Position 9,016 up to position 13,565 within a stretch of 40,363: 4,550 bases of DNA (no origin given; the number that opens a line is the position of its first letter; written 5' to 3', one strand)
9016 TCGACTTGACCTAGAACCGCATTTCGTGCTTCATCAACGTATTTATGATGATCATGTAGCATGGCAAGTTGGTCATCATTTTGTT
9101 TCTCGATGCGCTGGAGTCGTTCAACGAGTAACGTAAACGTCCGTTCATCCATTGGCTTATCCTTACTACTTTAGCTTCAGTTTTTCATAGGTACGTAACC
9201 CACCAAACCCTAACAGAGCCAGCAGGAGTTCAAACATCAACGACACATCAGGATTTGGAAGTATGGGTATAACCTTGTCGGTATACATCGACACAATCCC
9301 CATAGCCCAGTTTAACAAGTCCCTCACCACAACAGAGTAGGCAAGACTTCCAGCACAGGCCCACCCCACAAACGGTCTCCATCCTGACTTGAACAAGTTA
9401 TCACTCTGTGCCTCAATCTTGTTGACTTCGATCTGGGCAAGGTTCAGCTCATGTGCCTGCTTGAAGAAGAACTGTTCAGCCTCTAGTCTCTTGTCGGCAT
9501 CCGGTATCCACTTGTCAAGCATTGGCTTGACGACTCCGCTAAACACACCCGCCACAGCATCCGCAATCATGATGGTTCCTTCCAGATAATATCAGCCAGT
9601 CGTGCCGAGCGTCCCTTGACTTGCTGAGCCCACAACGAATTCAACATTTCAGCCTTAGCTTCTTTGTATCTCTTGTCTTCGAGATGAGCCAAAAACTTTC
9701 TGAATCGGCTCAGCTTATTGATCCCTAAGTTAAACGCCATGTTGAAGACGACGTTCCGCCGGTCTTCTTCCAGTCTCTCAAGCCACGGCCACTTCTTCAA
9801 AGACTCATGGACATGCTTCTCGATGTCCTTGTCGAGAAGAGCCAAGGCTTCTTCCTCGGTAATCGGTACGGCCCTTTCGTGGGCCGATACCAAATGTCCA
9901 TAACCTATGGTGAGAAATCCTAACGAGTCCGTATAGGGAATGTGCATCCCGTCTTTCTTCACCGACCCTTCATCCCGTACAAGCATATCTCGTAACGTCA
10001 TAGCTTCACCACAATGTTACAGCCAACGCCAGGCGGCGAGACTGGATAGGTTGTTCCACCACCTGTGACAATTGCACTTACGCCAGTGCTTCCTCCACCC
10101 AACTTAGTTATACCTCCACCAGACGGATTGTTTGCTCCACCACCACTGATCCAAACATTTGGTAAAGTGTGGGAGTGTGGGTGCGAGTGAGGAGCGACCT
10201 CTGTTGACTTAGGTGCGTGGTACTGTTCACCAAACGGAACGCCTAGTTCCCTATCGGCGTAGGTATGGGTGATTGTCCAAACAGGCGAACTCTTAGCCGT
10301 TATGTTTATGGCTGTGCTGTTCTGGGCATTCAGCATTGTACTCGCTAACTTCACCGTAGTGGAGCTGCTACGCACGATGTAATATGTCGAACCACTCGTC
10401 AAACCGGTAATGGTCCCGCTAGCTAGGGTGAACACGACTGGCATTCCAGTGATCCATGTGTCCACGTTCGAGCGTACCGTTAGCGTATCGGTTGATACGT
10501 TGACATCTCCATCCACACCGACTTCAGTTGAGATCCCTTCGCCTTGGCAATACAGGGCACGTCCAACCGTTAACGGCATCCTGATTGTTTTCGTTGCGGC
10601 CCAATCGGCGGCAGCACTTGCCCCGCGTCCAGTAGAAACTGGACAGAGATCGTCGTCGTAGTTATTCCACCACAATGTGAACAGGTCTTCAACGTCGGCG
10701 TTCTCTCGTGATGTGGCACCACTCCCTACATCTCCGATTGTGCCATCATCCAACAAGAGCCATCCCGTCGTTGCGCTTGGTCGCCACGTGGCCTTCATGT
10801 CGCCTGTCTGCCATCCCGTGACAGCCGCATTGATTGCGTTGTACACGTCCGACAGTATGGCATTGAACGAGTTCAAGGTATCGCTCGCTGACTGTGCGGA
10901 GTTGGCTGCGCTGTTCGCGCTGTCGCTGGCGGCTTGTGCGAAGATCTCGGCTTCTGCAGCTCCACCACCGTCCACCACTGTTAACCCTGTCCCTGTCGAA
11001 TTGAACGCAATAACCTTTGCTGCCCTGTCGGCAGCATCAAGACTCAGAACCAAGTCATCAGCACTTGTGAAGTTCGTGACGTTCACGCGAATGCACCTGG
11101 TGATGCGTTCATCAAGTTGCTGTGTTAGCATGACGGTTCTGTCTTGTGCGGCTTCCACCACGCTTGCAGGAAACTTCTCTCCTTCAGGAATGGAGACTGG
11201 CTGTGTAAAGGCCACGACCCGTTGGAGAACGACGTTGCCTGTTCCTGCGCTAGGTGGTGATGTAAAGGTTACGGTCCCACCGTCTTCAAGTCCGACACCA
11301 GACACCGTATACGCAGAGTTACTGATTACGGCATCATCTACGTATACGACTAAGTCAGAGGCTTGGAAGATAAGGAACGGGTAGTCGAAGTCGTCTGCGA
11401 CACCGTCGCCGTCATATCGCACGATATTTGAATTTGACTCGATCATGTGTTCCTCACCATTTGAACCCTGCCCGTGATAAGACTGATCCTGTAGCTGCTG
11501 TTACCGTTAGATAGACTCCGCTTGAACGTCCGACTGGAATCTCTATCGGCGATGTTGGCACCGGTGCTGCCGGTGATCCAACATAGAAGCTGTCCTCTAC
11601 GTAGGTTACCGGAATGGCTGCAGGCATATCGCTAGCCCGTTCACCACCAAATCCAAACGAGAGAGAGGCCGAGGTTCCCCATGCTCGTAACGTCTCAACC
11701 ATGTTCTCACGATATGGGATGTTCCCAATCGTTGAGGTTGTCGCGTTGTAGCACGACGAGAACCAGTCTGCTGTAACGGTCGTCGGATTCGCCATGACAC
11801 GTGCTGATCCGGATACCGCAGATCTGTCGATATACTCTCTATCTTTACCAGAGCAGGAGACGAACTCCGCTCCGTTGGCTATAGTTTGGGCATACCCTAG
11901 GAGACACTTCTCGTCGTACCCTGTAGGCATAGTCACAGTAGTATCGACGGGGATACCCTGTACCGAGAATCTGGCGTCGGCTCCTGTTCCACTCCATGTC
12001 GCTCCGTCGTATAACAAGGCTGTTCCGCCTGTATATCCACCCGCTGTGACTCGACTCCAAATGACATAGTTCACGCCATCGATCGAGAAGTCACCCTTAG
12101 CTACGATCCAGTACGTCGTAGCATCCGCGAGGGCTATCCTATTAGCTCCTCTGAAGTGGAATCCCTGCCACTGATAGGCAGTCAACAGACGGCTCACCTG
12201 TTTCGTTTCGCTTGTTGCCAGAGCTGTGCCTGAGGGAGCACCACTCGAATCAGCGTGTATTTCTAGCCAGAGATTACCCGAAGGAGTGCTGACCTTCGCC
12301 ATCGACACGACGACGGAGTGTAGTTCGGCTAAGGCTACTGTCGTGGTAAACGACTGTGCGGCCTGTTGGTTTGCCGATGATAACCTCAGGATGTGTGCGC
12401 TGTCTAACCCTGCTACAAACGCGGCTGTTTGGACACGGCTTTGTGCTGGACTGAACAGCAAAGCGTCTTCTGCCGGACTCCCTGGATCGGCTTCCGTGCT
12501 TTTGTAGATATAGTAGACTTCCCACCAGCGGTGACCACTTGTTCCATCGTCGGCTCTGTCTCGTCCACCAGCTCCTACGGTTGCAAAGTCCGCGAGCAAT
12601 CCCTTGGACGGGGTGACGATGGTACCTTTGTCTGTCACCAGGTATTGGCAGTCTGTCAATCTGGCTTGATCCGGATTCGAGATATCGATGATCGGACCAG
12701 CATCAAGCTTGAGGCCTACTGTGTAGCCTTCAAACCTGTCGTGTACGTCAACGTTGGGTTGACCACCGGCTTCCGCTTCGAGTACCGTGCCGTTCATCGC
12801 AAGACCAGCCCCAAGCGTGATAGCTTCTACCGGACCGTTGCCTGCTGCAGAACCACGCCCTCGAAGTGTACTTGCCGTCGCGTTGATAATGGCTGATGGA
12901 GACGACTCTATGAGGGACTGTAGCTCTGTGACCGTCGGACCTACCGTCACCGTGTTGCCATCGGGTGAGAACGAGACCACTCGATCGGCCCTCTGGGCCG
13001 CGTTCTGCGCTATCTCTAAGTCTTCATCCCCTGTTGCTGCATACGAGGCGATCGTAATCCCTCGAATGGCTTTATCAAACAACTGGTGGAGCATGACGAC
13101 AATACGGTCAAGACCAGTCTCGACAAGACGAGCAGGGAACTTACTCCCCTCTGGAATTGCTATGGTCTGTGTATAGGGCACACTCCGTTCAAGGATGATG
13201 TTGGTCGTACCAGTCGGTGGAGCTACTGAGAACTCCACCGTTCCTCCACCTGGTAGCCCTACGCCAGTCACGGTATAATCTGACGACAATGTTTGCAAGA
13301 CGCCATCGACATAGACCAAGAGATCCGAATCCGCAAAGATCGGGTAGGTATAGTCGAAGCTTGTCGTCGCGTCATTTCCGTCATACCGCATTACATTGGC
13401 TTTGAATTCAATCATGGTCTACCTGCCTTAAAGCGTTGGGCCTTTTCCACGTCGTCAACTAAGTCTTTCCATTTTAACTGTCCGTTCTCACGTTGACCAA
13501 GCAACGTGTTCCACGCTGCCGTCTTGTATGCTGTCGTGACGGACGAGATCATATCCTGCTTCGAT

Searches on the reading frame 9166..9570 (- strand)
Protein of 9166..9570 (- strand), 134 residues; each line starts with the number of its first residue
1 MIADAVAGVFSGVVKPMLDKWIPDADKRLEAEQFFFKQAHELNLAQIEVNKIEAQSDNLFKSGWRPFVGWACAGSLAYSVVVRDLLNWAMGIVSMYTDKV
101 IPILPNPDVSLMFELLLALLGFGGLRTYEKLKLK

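Call 72: search_protein_families(library=phrogs, proteins=[window:9166-9570:-], max_evalue=0.01)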
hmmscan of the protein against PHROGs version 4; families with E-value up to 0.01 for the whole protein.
window:9166-9570:- (134 aa): 1 family
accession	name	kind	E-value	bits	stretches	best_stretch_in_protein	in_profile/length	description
phrog_3427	-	lysis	1e-24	88.1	1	6-133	8-137/141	holin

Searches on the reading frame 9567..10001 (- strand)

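Call 72: search_protein_families(library=phrogs, proteins=[window:9567-10001:-], max_evalue=0.01)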
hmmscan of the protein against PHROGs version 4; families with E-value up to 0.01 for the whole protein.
window:9567-10001:- (144 aa): 6 families
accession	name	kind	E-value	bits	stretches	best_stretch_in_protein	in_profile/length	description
phrog_15410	-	unknown function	6.6e-19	69.1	1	5-135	170-307/311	-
phrog_7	-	lysis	4e-16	59.3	1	21-120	571-671/873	endolysin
phrog_13211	-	tail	1.6e-15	57.3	1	18-134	760-878/887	baseplate hub subunit and tail lysozyme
phrog_33534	-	unknown function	7.2e-13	49.4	1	70-139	7-82/94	-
phrog_430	-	tail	2.2e-11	43.9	1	5-140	169-286/868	baseplate hub subunit and tail lysozyme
phrog_4290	-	lysis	4.8e-06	26.3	1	14-121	758-881/969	lysozyme domain-containing protein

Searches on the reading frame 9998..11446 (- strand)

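Call 9: search_protein_families(library=phrogs, proteins=[window:9998-11446:-], max_evalue=0.001)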
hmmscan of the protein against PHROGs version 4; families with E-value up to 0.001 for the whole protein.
window:9998-11446:- (482 aa): 11 families
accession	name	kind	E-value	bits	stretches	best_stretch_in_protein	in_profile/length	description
phrog_1640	-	tail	5.5e-27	96.2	1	5-111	6-117/765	tail protein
phrog_13893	-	tail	8.8e-15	55.1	1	10-221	11-237/648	tail protein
phrog_6518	-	tail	4.7e-14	52.4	1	7-113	5-113/793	tail fiber protein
phrog_28871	-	unknown function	2.5e-13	49.8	1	7-110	8-109/946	-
phrog_30017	-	unknown function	4.3e-13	49.1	1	5-123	6-128/1025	-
phrog_38237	-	unknown function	1.3e-11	44.6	1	9-120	10-126/697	-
phrog_32960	-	unknown function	1.3e-11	44.5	1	9-113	10-119/762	-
phrog_36601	-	tail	7.7e-11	41.9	1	10-120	25-140/1084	tail fiber protein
phrog_8649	-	unknown function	1.5e-08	34.7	1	10-120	11-126/743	-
phrog_5662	-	tail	1.3e-07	31.3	1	9-113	10-119/729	tail fiber protein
phrog_17220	-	unknown function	3.2e-07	30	1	9-121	10-127/868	-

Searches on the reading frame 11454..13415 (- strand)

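Call 9: search_protein_families(library=phrogs, proteins=[window:11454-13415:-], max_evalue=0.001)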
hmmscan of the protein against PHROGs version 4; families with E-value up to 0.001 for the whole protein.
window:11454-13415:- (653 aa): 13 families
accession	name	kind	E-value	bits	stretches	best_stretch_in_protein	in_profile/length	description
phrog_1640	-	tail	2.8e-22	80.6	1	8-112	9-117/765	tail protein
phrog_13893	-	tail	1.1e-15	58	1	10-121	11-126/648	tail protein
phrog_32960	-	unknown function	1.5e-12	47.6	1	9-113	10-118/762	-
phrog_8649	-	unknown function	2e-12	47.5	1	10-125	11-134/743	-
phrog_28871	-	unknown function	1.3e-11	44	1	8-112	9-110/946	-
phrog_6518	-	tail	4e-11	42.7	1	9-111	7-110/793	tail fiber protein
phrog_30017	-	unknown function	9.4e-11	41.3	1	6-113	7-117/1025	-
phrog_17220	-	unknown function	1.1e-10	41.4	1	9-128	10-133/868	-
phrog_5510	-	tail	1.2e-10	41.5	1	10-122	11-126/789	tail fiber protein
phrog_38237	-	unknown function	2.7e-10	40.2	1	9-112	10-117/697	-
phrog_36601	-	tail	1.1e-09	38.1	1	10-113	25-132/1084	tail fiber protein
phrog_5662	-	tail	2.4e-06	27.2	1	9-124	10-129/729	tail fiber protein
phrog_2710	-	tail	0.00052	19.5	0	17-114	21-119/781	tail fiber protein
